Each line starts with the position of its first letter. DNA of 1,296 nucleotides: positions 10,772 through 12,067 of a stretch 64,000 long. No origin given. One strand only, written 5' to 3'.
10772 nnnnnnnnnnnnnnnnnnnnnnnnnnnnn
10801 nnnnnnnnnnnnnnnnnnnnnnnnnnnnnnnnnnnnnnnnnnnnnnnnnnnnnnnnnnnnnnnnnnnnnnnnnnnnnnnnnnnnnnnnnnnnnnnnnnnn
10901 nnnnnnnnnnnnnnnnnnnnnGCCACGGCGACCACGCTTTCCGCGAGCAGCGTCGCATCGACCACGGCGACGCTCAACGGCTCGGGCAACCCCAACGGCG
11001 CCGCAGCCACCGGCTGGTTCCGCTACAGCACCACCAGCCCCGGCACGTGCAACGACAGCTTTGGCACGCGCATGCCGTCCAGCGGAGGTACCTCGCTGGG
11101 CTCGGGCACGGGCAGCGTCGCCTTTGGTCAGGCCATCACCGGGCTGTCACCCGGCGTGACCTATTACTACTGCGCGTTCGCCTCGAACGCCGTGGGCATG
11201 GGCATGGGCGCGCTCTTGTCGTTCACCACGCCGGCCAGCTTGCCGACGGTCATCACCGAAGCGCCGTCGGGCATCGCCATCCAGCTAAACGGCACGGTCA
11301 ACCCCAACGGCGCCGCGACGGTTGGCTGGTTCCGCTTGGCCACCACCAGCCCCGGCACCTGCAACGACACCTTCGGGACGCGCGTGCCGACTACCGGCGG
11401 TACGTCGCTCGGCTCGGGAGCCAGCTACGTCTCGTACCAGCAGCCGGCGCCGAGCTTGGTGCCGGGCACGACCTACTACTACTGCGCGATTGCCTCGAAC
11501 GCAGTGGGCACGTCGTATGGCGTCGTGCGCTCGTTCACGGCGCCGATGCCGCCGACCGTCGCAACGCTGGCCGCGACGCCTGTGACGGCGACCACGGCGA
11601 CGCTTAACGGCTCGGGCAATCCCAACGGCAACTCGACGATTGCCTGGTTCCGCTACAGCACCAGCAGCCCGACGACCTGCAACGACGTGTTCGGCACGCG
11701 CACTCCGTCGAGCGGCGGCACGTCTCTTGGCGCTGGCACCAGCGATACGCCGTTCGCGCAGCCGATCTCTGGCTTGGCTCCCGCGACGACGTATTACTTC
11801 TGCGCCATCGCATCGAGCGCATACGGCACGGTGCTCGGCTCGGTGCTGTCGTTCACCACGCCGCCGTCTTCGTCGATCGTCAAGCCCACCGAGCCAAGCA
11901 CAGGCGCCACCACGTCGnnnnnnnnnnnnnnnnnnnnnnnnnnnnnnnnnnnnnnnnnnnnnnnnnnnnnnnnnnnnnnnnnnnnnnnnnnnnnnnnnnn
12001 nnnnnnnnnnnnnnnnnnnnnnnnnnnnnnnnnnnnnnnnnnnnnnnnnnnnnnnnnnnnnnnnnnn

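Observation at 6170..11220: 957-bp three-domain super-repeat (A-B-C) iterated about 5 times at the DNA level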

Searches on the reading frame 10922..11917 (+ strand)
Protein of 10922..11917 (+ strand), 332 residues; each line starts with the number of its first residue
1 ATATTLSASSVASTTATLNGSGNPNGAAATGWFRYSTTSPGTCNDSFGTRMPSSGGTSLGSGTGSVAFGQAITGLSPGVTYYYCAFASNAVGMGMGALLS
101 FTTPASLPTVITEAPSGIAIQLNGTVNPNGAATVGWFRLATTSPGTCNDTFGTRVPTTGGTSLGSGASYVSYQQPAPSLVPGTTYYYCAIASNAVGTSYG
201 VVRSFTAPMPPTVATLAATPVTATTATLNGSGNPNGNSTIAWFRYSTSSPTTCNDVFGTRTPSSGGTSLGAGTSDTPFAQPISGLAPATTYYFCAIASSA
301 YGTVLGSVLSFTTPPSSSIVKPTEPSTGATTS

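Call 53: find_related_loci(query=window:10922-11917:+, collection=genome_contigs, flank=10000)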
Query window:10922-11917:+ (332 aa) in genome_contigs; peptide patterns used: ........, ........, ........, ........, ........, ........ (x = any residue, [..] = any of these).
288 stretches matched a pattern; 245 encode a relative of the query (tblastn E <= 1e-3); the best 80 are kept; 66 distinct loci.
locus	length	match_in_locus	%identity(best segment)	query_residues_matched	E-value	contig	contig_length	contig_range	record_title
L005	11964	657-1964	81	2-332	2e-150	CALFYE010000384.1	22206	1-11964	MAG TPA_asm: uncultured Myxococcales bacterium isolate SRR6231182_bin.43_CONCOCT_v1.1_MAG genome assembly, contig: ERZ65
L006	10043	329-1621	80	2-326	1e-149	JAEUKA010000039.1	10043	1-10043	MAG: Myxococcales bacterium isolate new MAG-83 k141_192197, whole genome shotgun sequence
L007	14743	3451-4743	76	17-324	2e-146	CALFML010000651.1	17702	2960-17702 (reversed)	MAG TPA_asm: uncultured Myxococcales bacterium isolate SRR6231182_bin.80_CONCOCT_v1.1_MAG genome assembly, contig: ERZ65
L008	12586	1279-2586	82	2-332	3e-143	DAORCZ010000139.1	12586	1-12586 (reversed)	MAG TPA_asm: Pseudomonadota bacterium isolate AMR_MDS_0893 NODE_3267_length_12586_cov_5.069268, whole genome shotgun seq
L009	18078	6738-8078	77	14-326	8e-142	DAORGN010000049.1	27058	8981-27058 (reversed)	MAG TPA_asm: Pseudomonadota bacterium isolate AMR_MDS_0801 NODE_690_length_27058_cov_6.410547, whole genome shotgun sequ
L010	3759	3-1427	73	1-326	2e-144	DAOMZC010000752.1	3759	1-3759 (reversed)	MAG TPA_asm: Pseudomonadota bacterium isolate AMR_MDS_5610 NODE_6933_length_3759_cov_6.558855, whole genome shotgun sequ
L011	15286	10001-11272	77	2-319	1e-138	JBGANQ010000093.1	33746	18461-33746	MAG: Polyangia bacterium isolate MAG_MBR_H10.6 MBRH10-6_opera_contig_4581, whole genome shotgun sequence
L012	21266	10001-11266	74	8-323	7e-130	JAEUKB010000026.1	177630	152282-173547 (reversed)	MAG: Myxococcales bacterium isolate new MAG-84 k141_2017023, whole genome shotgun sequence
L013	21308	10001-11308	73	17-324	7e-125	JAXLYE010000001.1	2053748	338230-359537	MAG: Polyangia bacterium isolate STL-MYX5 C1.81.fa-1, whole genome shotgun sequence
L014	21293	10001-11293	64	2-328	9e-122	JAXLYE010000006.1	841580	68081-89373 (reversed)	MAG: Polyangia bacterium isolate STL-MYX5 C1.81.fa-6, whole genome shotgun sequence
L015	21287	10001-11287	64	4-330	2e-113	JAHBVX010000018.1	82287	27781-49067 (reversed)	MAG: Polyangiaceae bacterium isolate ACE_MYX3 MYX3_18, whole genome shotgun sequence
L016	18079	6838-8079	63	4-314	1e-112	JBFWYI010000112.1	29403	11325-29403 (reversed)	MAG: Sandaracinaceae bacterium isolate CA_2019_TPBS_160 NODE_7967_length_29403_cov_6.362379_TPBS, whole genome shotgun s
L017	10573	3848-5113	59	2-320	1e-111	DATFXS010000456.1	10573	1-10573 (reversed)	MAG TPA_asm: Polyangia bacterium isolate SMAG_U9523 k141_5644317, whole genome shotgun sequence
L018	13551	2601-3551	61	2-332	7e-112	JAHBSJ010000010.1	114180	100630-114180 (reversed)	MAG: Acidobacteria bacterium isolate ACE_ACI5 ACI5_10, whole genome shotgun sequence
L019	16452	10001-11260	62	7-314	1e-111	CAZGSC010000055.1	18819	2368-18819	MAG TPA_asm: uncultured Chloracidobacterium sp. isolate SRP173033_co1_341 genome assembly, contig: NODE_5310_length_1881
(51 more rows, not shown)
